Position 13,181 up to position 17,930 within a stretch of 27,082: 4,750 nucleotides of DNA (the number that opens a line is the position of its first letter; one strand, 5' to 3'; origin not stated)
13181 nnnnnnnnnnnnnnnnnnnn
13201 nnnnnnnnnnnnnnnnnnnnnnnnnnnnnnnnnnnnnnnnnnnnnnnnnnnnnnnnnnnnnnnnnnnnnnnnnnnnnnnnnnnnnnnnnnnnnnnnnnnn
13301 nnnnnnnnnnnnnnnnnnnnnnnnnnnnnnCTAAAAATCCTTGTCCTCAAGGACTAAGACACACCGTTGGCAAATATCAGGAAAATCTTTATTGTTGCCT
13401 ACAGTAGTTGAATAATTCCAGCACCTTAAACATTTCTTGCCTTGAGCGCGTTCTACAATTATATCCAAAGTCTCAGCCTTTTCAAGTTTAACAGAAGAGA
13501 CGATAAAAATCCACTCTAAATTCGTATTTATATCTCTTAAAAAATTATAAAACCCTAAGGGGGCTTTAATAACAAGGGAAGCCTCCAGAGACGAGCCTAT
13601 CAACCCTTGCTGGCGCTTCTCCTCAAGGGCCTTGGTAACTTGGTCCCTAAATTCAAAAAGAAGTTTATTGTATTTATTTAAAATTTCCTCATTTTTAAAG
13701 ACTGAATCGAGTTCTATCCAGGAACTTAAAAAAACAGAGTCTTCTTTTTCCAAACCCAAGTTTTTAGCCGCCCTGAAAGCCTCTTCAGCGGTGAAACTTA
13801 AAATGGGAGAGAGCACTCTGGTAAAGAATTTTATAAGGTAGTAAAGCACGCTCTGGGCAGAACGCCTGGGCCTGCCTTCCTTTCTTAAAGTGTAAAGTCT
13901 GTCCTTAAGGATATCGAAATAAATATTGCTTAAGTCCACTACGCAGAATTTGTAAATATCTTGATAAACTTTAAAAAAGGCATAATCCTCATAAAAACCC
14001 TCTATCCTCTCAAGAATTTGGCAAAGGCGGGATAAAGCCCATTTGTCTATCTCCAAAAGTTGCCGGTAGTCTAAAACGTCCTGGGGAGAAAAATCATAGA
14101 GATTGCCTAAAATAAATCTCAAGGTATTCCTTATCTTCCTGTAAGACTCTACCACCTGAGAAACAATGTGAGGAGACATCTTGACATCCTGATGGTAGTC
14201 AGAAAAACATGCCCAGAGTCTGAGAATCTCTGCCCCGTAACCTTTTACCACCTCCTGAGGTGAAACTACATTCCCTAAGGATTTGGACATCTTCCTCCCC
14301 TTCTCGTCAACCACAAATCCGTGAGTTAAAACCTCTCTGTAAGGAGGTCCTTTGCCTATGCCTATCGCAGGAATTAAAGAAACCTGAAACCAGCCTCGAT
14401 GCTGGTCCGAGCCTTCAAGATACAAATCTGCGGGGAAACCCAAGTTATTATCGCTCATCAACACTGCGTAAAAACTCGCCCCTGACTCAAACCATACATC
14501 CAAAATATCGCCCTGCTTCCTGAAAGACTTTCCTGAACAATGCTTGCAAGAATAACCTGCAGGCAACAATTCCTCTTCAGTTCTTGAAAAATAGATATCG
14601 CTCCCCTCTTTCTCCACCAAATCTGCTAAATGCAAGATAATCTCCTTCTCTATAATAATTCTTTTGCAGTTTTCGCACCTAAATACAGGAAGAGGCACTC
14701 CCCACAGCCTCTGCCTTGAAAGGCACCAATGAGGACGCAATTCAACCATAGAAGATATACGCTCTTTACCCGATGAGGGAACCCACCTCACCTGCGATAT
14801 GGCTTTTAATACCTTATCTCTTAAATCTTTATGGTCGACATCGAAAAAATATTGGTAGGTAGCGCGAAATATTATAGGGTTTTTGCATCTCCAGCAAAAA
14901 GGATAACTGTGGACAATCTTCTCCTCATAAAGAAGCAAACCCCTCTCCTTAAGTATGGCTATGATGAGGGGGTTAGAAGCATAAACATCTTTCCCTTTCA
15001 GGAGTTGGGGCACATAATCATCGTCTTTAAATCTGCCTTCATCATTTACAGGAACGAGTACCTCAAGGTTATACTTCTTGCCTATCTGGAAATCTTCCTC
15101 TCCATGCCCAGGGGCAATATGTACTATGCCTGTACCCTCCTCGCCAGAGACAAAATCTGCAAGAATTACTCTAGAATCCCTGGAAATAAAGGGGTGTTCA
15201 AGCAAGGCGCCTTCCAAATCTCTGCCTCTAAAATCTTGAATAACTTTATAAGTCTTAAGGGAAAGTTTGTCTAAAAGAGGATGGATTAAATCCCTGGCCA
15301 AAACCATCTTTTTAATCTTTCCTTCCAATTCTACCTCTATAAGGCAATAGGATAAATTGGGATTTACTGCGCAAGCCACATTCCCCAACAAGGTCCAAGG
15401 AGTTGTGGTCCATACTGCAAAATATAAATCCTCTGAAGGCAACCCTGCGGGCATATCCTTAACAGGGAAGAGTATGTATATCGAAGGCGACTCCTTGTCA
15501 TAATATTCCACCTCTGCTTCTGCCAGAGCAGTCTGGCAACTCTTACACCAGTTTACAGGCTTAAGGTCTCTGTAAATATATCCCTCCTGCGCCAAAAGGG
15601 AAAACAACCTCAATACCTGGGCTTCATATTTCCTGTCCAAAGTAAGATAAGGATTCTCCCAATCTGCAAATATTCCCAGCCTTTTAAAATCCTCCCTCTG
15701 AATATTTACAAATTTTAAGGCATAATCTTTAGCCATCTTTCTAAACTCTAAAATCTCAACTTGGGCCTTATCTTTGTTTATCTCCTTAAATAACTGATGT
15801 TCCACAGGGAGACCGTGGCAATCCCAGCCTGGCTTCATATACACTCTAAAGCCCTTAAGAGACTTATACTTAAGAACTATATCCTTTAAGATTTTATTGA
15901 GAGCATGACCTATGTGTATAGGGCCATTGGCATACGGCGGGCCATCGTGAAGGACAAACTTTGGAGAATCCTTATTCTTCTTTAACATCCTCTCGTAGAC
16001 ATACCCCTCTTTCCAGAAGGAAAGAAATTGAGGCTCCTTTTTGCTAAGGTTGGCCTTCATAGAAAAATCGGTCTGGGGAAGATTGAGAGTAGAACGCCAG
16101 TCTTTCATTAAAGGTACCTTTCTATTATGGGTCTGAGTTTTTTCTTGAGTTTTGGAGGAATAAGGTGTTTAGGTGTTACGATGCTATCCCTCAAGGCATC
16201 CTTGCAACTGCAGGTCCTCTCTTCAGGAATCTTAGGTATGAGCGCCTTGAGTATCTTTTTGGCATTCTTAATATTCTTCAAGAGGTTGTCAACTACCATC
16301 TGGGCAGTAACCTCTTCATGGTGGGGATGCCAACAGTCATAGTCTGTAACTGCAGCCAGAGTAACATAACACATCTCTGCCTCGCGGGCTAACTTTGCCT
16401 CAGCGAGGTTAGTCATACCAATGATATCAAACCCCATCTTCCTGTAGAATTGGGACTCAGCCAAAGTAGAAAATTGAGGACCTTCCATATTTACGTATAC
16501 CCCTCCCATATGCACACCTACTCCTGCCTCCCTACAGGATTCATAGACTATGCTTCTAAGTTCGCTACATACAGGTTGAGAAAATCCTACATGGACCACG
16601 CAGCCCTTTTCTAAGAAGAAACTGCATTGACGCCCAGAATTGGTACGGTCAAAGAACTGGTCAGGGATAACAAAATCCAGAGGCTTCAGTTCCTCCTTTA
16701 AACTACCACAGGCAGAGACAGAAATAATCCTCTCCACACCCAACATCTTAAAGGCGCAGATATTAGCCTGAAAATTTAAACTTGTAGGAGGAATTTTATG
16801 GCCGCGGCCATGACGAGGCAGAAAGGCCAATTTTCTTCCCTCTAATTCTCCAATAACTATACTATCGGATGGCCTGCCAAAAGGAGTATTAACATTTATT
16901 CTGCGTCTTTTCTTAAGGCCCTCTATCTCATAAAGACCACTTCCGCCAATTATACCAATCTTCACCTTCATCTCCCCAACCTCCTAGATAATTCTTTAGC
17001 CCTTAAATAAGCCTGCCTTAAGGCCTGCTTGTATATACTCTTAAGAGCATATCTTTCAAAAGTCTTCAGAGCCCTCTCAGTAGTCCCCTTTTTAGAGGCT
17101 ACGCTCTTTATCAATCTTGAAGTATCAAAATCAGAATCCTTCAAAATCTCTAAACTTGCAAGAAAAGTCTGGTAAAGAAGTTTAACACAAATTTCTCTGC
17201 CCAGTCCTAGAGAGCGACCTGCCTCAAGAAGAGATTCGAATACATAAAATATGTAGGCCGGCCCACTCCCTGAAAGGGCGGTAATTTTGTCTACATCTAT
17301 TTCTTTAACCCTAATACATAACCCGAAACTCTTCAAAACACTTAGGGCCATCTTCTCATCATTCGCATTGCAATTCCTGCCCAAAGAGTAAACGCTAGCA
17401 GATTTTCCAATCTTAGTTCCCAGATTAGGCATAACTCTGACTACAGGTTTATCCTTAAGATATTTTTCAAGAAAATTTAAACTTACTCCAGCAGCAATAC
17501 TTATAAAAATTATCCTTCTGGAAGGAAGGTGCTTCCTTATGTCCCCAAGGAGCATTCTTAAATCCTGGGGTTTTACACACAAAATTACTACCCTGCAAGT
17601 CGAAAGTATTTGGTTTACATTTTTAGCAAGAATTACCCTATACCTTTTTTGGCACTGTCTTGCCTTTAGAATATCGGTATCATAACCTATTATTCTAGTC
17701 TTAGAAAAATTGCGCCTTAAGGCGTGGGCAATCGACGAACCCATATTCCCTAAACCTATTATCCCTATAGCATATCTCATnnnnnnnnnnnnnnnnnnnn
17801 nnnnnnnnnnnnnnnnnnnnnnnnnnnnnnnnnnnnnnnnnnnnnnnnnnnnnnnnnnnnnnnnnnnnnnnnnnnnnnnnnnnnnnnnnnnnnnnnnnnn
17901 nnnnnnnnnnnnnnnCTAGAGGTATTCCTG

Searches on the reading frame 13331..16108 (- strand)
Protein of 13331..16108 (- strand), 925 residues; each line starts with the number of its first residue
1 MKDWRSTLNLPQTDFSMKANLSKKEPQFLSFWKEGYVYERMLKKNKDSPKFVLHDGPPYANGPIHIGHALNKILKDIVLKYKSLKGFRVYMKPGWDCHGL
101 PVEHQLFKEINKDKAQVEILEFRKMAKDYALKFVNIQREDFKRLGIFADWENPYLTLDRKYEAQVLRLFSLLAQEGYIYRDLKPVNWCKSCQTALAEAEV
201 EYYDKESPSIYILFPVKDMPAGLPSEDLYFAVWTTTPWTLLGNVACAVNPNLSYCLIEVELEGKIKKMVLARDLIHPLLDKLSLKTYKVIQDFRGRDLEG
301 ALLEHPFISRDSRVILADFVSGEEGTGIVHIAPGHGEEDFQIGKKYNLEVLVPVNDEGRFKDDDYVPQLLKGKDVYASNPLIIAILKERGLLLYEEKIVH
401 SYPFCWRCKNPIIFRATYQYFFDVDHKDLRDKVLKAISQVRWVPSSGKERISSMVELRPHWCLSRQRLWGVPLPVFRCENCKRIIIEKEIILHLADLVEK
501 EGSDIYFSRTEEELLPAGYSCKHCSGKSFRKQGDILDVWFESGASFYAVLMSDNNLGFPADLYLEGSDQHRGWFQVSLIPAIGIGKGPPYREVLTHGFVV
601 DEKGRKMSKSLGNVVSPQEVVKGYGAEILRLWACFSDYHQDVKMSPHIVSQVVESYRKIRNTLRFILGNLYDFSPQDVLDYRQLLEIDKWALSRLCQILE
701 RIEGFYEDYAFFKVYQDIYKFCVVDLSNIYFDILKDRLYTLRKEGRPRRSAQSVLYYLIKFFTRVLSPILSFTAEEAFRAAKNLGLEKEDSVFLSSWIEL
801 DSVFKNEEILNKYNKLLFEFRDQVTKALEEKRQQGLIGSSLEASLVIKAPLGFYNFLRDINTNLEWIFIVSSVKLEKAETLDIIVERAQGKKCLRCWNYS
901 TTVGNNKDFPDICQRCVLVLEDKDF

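Call 9: search_protein_families(library=pfam, proteins=[window:13331-16108:-], max_evalue=0.0001)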
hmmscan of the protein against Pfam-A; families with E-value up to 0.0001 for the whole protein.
window:13331-16108:- (925 aa): 7 families
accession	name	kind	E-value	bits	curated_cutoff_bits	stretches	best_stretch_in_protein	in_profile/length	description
PF00133.28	tRNA-synt_1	-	8.2e-133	443.6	22.7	1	28-645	2-414/414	tRNA synthetases class I (I, L, M and V)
PF08264.19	Anticodon_1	-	1.2e-30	106.8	25.1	1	688-846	1-147/148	Anticodon-binding domain of tRNA ligase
PF09334.17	tRNA-synt_1g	-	3e-23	82.7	20.1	1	58-201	8-136/391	tRNA synthetases class I (M)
PF06827.20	zf-FPG_IleRS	-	4.7e-09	36.3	21.3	1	890-917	1-28/30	Zinc finger found in FPG and IleRS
PF01406.26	tRNA-synt_1e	-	3.7e-07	30.2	27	1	593-651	240-298/301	tRNA synthetases class I (C) catalytic domain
PF01921.24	tRNA-synt_1f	-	5.4e-07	29.3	27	1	594-662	270-338/360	tRNA synthetases class I (K)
PF13603.12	tRNA-synt_1_2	-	3.4e-06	27.1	25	1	293-358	80-144/185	Leucyl-tRNA synthetase, editing domain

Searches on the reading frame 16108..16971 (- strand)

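Call 10: search_protein_families(library=pfam, proteins=[window:16108-16971:-], max_evalue=0.0001)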
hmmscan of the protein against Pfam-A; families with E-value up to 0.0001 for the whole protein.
window:16108-16971:- (287 aa): 1 family
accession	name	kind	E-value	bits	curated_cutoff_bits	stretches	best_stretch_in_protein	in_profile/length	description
PF01048.26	PNP_UDP_1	-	1.4e-46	159.3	25.1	1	4-245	1-232/233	Phosphorylase superfamily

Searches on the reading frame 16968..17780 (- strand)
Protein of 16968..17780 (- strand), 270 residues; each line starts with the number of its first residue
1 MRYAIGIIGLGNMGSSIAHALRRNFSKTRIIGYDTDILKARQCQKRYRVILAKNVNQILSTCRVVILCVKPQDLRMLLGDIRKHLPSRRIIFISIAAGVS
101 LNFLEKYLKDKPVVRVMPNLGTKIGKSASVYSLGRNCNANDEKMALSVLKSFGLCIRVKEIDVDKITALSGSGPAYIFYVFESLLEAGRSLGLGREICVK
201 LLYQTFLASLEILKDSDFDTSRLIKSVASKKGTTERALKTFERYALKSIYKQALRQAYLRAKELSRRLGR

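Call 10: search_protein_families(library=pfam, proteins=[window:16968-17780:-], max_evalue=0.0001)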
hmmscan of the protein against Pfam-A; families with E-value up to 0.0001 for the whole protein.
window:16968-17780:- (270 aa): 7 families
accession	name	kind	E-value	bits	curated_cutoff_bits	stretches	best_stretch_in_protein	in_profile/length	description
PF14748.11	P5CR_dimer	-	2.2e-26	92.6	25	1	162-264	3-105/105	Pyrroline-5-carboxylate reductase dimerisation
PF03807.23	F420_oxidored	-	7e-13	49.4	21.6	1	5-98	2-94/94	NADP oxidoreductase coenzyme F420-dependent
PF03446.21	NAD_binding_2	-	5.5e-08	33.4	21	1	5-74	2-69/161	NAD binding domain of 6-phosphogluconate dehydrogenase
PF02558.23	ApbA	-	7.6e-06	26.1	22.2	1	5-94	1-100/150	Ketopantoate reductase PanE/ApbA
PF01408.29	GFO_IDH_MocA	-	1.6e-05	26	24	1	5-72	3-73/120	Oxidoreductase family, NAD-binding Rossmann fold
PF02153.23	PDH_N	-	2.2e-05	24.4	26.5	1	17-130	1-116/154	Prephenate dehydrogenase, nucleotide-binding domain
PF02826.25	2-Hacid_dh_C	-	7e-05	22.7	25.1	0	5-72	39-103/178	D-isomer specific 2-hydroxyacid dehydrogenase, NAD binding domain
